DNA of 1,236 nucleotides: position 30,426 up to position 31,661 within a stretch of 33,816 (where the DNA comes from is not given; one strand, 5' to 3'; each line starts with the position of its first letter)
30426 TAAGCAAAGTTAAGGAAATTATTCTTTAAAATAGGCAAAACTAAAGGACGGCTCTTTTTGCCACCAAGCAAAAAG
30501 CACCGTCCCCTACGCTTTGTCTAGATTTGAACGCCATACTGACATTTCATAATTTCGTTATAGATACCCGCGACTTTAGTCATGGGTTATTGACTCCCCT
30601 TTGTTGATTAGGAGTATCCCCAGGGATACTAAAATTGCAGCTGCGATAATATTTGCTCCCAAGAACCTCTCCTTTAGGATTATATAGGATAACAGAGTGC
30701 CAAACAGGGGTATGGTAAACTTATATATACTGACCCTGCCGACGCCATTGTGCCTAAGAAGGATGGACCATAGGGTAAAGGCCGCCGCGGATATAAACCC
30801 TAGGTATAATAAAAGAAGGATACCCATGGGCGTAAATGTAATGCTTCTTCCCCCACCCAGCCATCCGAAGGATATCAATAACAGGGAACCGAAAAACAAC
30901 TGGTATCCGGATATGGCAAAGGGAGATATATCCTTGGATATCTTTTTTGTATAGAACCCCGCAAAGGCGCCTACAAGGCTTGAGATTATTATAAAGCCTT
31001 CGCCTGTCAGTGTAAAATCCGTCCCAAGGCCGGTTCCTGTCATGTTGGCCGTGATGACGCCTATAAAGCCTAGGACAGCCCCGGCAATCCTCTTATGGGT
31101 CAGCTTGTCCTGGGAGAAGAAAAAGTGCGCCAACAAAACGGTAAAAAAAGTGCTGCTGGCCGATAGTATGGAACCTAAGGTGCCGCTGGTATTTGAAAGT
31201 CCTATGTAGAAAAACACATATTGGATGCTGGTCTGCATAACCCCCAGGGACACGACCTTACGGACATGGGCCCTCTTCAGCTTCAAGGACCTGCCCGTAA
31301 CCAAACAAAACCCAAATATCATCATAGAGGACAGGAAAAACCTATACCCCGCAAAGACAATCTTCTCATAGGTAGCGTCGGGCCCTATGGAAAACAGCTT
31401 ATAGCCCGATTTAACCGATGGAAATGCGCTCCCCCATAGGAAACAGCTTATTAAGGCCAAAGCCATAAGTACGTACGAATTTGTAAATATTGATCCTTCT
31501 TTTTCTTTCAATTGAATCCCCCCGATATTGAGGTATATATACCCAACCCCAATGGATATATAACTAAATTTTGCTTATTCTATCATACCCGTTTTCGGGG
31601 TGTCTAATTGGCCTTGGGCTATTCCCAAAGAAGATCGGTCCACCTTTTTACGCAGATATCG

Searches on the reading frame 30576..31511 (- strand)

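Call 91: search_protein_families(library=pfam, proteins=[window:30576-31511:-], max_evalue=0.001)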
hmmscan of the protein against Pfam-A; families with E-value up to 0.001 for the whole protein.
window:30576-31511:- (311 aa): 3 families
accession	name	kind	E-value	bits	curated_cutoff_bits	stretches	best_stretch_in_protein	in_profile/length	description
PF00892.27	EamA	-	1.3e-35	123.1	28.2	2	169-303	2-134/135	EamA-like transporter family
PF03151.22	TPT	-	8.1e-06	25.9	30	0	188-301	21-134/291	Triose-phosphate Transporter family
PF10639.15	TMEM234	-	0.00041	20.9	30.1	0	98-153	55-110/113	Putative transmembrane family 234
